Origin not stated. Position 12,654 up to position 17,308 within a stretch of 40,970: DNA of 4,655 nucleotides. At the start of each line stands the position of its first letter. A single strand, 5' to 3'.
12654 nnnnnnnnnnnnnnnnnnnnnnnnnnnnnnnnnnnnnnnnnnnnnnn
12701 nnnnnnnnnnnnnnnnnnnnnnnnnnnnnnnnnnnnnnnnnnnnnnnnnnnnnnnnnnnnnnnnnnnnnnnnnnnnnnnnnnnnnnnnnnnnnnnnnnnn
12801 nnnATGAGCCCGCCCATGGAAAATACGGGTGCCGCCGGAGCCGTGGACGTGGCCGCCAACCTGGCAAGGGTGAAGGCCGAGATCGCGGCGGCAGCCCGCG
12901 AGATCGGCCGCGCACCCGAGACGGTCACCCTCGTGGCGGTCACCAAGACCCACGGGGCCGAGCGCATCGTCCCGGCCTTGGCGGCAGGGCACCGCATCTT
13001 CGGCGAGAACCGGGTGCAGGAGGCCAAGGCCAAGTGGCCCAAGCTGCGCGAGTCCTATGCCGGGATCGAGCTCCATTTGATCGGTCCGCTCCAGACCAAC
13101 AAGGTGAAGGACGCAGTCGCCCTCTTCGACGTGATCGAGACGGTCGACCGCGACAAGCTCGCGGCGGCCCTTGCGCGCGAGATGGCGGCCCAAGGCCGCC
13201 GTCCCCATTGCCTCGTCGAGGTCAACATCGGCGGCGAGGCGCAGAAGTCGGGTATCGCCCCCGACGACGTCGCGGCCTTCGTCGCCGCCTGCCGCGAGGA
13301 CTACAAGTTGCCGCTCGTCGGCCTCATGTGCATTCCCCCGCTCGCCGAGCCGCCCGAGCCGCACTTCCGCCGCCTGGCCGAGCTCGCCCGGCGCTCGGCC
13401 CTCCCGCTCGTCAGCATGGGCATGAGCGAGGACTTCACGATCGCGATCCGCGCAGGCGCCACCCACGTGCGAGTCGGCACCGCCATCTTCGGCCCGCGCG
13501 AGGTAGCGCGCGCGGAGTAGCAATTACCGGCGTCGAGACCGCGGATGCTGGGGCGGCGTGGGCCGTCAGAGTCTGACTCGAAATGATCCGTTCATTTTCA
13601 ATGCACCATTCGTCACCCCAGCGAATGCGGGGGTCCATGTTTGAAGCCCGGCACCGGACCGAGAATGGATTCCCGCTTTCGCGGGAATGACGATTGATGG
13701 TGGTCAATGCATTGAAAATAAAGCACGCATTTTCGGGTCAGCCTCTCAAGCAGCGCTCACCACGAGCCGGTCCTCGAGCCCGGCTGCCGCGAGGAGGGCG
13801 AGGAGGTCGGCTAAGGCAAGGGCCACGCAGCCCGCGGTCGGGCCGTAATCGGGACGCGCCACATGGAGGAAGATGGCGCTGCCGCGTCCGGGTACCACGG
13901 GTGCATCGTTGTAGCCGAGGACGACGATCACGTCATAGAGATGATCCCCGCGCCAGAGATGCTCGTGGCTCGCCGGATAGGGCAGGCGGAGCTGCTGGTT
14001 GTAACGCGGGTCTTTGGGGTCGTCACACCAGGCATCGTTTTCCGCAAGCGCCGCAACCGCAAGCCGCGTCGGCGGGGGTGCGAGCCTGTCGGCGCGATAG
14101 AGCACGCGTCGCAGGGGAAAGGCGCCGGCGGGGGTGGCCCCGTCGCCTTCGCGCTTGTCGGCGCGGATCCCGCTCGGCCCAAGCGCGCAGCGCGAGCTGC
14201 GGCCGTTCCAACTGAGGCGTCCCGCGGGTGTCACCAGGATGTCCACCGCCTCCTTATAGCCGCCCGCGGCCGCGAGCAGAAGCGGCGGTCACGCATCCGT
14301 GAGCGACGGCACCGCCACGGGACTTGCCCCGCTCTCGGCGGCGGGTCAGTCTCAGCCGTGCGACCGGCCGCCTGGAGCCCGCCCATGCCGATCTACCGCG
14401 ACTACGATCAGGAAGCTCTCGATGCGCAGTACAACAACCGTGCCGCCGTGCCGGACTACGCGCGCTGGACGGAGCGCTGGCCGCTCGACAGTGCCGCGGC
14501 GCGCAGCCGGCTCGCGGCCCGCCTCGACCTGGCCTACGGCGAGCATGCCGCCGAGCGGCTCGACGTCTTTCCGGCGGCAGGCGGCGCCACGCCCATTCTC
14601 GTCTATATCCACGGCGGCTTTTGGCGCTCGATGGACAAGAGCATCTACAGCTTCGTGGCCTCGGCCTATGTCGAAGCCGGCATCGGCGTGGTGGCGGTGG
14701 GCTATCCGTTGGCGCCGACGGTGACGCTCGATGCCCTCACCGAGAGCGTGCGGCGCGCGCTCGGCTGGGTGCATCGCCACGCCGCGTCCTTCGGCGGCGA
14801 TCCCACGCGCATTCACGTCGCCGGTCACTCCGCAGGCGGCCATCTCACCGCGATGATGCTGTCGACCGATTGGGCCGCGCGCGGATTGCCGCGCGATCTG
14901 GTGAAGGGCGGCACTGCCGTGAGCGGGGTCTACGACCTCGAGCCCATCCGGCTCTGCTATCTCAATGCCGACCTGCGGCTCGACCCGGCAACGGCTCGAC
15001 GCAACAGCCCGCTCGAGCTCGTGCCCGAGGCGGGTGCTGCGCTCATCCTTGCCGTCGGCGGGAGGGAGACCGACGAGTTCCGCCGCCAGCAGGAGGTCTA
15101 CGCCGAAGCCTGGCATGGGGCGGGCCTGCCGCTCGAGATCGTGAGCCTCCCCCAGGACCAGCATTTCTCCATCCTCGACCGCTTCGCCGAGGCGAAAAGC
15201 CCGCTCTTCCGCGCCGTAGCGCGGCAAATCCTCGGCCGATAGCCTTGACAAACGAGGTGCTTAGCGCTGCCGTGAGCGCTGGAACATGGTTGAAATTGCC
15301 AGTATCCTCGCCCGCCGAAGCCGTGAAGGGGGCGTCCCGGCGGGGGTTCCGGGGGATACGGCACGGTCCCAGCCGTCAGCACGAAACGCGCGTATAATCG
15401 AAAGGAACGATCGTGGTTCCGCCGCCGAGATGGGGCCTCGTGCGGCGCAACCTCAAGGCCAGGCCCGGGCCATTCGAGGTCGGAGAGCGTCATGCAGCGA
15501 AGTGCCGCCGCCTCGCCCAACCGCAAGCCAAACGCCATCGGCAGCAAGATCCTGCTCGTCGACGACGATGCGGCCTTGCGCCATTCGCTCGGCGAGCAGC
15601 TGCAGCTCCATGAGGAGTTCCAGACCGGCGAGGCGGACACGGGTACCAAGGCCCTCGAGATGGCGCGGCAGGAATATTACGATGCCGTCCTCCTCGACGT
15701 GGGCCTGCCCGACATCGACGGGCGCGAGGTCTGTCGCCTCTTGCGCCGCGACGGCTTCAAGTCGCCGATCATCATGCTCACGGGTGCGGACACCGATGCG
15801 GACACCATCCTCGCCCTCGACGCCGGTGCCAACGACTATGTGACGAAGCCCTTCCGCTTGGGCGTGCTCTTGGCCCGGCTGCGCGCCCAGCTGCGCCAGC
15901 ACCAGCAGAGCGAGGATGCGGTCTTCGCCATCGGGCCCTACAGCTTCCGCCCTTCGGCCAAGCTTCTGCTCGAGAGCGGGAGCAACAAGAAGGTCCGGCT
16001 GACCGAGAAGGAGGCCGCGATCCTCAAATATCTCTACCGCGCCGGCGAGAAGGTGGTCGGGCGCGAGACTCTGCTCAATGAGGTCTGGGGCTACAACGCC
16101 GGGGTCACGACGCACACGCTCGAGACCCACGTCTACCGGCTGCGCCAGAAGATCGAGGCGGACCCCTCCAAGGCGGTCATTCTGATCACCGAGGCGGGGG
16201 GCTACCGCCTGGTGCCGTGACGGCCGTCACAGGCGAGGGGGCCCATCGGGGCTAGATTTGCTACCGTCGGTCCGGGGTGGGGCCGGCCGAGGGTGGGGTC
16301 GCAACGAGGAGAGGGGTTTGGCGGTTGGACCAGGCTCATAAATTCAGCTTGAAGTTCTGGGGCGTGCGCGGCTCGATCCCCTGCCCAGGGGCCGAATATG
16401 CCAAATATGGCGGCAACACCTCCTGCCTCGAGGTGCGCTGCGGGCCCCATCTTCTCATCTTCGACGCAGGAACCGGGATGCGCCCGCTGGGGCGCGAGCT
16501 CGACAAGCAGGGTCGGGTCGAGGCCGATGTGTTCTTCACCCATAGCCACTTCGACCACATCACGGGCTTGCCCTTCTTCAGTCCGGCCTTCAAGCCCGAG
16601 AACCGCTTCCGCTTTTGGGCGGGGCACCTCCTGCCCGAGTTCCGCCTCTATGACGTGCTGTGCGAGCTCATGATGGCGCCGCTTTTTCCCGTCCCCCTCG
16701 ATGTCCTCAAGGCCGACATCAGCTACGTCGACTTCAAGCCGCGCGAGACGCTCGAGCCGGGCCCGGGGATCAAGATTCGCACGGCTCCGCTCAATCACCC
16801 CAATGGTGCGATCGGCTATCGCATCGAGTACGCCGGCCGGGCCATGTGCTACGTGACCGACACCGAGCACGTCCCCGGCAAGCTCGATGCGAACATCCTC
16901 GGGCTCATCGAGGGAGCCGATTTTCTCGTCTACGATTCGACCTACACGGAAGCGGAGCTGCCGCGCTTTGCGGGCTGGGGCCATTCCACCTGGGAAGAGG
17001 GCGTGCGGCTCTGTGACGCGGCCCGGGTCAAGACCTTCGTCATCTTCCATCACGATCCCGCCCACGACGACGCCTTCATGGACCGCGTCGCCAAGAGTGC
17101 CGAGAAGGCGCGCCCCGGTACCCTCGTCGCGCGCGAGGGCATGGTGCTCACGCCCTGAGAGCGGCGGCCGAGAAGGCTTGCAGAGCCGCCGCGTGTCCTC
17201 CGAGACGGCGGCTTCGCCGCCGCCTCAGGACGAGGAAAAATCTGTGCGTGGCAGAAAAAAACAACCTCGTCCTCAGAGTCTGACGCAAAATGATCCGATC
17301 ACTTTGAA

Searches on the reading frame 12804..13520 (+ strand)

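Call 53: search_protein_families(library=pfam, proteins=[window:12804-13520:+], max_evalue=0.00001)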
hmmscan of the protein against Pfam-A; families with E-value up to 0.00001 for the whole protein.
window:12804-13520:+ (238 aa): 1 family
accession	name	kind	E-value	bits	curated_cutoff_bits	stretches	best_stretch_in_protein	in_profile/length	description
PF01168.26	Ala_racemase_N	-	1.5e-25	90.6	24.1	1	20-231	3-218/220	Alanine racemase, N-terminal domain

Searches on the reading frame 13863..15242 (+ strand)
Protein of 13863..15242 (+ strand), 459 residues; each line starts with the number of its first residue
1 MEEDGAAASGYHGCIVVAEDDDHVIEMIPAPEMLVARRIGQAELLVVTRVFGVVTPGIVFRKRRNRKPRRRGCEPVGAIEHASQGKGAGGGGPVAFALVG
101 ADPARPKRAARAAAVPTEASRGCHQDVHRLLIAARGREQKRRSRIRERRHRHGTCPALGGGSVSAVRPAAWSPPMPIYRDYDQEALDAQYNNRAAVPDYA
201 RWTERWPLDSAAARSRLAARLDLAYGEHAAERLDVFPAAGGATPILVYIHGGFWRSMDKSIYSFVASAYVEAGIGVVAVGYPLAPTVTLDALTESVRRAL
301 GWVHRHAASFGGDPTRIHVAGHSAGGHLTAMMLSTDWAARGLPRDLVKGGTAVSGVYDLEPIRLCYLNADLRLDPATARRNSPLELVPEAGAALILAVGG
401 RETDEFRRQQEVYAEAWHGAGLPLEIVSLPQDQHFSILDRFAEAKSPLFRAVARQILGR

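Call 53: search_protein_families(library=pfam, proteins=[window:13863-15242:+], max_evalue=0.00001)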
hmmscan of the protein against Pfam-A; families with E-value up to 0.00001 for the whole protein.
window:13863-15242:+ (459 aa): 3 families
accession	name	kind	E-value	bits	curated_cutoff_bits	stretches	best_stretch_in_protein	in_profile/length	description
PF07859.19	Abhydrolase_3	-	3.7e-20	73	25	1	246-359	1-112/210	alpha/beta hydrolase fold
PF20434.5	BD-FAE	-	5.2e-18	65.8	26.8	1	239-332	9-106/215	BD-FAE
PF00135.34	COesterase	-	5.2e-13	49.2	27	1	240-354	100-222/515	Carboxylesterase family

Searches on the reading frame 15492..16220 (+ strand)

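Call 53: search_protein_families(library=pfam, proteins=[window:15492-16220:+], max_evalue=0.00001)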
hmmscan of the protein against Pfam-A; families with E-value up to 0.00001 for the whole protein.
window:15492-16220:+ (242 aa): 2 families
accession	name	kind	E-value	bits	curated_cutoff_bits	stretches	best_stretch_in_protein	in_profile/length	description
PF00072.30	Response_reg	-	1.5e-28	99.6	30.2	1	20-130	1-110/111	Response regulator receiver domain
PF00486.34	Trans_reg_C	-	3.7e-22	78.6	26.2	1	166-240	2-77/77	Transcriptional regulatory protein, C terminal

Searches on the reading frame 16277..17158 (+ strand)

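Call 53: search_protein_families(library=pfam, proteins=[window:16277-17158:+], max_evalue=0.00001)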
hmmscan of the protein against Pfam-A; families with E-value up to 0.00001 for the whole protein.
window:16277-17158:+ (293 aa): 2 families
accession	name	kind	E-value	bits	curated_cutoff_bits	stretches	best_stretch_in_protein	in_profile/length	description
PF12706.13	Lactamase_B_2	-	1.2e-23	84.2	27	1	61-259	4-200/200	Beta-lactamase superfamily domain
PF00753.33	Lactamase_B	-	3.3e-07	30.9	22.7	1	58-221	16-171/196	Metallo-beta-lactamase superfamily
